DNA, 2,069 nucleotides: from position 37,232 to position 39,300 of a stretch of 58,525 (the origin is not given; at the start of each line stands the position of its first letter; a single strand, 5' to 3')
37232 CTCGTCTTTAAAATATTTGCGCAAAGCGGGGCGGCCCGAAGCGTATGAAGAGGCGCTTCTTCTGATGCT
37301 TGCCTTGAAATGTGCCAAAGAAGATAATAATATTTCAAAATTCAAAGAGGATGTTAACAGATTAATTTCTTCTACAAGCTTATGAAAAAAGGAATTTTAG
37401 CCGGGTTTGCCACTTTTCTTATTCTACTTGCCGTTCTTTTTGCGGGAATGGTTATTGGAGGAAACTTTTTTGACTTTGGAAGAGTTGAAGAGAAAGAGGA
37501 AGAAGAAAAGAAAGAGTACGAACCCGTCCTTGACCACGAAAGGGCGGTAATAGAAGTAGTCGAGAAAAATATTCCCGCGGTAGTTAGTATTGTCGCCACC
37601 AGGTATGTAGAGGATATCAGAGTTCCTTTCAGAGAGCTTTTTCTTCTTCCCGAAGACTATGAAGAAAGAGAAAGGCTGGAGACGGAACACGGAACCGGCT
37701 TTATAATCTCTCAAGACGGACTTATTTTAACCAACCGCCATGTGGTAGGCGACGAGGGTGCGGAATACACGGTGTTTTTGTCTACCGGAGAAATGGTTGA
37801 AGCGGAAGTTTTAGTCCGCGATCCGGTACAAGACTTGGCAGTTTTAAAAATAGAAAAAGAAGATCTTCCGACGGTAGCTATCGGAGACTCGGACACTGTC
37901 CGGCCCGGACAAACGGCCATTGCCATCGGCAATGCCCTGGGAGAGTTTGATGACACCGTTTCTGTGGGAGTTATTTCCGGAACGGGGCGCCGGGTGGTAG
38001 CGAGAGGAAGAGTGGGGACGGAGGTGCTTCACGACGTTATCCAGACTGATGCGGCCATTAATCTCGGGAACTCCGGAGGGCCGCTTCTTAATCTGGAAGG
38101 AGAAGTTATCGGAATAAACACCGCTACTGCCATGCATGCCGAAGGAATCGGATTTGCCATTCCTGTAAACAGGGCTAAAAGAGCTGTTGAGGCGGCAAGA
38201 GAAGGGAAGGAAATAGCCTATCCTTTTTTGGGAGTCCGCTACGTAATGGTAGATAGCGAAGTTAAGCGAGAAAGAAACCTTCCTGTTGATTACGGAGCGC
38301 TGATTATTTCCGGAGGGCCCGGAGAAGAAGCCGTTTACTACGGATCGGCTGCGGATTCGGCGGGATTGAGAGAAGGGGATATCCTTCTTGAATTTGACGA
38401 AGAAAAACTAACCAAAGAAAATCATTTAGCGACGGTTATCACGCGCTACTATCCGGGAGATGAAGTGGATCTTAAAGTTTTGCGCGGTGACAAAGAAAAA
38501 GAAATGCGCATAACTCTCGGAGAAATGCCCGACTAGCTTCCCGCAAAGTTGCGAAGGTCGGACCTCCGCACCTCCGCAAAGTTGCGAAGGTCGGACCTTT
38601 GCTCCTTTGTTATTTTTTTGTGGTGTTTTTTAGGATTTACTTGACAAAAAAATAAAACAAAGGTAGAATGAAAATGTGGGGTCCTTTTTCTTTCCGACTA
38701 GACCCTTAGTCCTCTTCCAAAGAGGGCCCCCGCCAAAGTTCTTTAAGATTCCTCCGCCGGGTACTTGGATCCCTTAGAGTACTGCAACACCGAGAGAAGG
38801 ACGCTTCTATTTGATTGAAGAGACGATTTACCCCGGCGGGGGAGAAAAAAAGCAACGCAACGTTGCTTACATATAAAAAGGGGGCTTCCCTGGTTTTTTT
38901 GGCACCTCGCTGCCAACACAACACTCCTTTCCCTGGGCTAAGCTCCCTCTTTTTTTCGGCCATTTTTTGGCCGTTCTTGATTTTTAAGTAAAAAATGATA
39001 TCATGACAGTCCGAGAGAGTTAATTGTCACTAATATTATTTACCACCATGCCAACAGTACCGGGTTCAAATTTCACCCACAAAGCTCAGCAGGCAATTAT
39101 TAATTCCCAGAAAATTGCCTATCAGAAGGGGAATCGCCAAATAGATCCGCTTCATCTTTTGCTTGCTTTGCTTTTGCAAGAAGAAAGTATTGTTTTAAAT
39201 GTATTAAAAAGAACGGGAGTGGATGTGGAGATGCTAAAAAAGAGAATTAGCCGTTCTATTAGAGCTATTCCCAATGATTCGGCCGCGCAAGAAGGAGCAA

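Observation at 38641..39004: A ~280-nt GC-rich structured RNA with its own consensus promoter and terminator, upstream of clpB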

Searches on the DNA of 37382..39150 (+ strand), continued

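Call 75: search_with_rna_model(model_id=R1, sources=[L106, L107, L108, L109], max_evalue=10)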
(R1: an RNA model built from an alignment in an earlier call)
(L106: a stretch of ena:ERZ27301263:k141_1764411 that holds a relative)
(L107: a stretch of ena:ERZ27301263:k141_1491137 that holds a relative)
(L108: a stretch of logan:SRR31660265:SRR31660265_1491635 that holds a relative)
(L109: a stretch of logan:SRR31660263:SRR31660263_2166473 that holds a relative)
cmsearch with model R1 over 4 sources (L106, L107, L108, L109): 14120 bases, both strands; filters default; matches with E-value up to 10: 1.
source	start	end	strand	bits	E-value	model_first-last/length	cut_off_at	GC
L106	3090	3196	+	17.1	0.00076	1-92/195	3'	0.46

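Call 83: search_with_rna_model(model_id=R1, sources=[L110, L111, L112, L106], max_evalue=10, show_alignments=2)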
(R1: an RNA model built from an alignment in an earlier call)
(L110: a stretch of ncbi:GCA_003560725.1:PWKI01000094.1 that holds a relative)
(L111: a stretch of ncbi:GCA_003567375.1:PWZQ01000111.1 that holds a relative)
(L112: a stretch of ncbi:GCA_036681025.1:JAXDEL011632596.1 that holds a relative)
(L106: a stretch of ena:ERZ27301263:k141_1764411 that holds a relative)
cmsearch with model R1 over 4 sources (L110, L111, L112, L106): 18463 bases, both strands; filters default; matches with E-value up to 10: 5.
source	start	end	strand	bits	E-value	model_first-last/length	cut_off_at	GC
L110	4258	4455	+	47.4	1.1e-11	1-195/195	no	0.41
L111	1507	1704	+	47.4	1.1e-11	1-195/195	no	0.41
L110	4327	4487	-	21.1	8.7e-05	1-195/195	no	0.36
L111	1576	1736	-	21.1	8.7e-05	1-195/195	no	0.36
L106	3090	3196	+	17.1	0.00099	1-92/195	3'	0.46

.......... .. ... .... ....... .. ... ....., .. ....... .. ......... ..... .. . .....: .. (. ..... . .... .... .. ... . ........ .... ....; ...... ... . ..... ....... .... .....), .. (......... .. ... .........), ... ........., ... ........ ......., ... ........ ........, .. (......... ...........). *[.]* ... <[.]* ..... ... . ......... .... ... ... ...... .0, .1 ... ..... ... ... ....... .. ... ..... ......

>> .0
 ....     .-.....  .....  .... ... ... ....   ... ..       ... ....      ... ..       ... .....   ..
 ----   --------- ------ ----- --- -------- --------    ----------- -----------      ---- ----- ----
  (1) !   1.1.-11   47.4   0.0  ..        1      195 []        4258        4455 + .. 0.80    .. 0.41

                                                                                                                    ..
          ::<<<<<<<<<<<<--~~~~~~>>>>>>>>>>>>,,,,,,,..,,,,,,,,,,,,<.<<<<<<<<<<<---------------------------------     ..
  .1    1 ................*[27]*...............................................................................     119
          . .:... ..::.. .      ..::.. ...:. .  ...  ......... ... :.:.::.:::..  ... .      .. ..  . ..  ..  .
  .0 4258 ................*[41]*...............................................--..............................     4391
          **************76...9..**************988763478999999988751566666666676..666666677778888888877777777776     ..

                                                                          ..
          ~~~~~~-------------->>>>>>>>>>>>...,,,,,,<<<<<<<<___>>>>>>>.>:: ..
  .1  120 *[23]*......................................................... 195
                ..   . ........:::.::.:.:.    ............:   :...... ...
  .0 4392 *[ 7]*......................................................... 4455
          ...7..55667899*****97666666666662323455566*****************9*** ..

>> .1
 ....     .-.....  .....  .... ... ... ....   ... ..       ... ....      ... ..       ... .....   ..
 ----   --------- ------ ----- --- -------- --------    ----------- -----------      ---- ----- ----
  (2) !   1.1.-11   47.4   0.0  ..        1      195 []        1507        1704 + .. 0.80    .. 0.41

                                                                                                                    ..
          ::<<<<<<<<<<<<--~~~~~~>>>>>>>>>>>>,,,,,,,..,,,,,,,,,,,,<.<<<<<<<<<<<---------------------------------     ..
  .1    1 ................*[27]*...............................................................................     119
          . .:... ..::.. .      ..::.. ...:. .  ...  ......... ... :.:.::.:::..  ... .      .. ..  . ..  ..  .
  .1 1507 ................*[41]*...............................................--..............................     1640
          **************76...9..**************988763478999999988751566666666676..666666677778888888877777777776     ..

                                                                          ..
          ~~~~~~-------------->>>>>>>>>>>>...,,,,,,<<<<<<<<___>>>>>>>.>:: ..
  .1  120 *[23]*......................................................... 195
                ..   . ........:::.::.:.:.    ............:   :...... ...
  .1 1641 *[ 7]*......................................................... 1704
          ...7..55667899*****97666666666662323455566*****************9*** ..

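Call 91: search_with_rna_model(model_id=R1, sources=[L113, L114, L115, L116], max_evalue=10, show_alignments=1)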
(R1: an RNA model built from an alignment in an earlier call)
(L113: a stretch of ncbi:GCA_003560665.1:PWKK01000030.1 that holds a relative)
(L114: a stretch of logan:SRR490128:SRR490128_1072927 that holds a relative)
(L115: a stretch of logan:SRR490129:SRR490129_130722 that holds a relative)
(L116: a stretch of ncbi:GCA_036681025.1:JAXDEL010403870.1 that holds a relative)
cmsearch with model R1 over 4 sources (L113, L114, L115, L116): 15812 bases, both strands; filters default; matches with E-value up to 10: 0.
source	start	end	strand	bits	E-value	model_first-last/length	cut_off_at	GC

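Call 99: build_rna_model(alignment_id=A4, structure=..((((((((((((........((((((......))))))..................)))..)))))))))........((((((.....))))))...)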
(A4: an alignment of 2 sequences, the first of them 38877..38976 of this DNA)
Model R2 built from alignment A4 (2 sequences, 100 columns); structure: as given.
model positions 100; base pairs 24; branch points 1; effective number of sequences 0.8; information 0.59 bits per position. Calibrated on 0.2 Mb of random sequence (short: E-values are rough).
structure used (alignment columns):
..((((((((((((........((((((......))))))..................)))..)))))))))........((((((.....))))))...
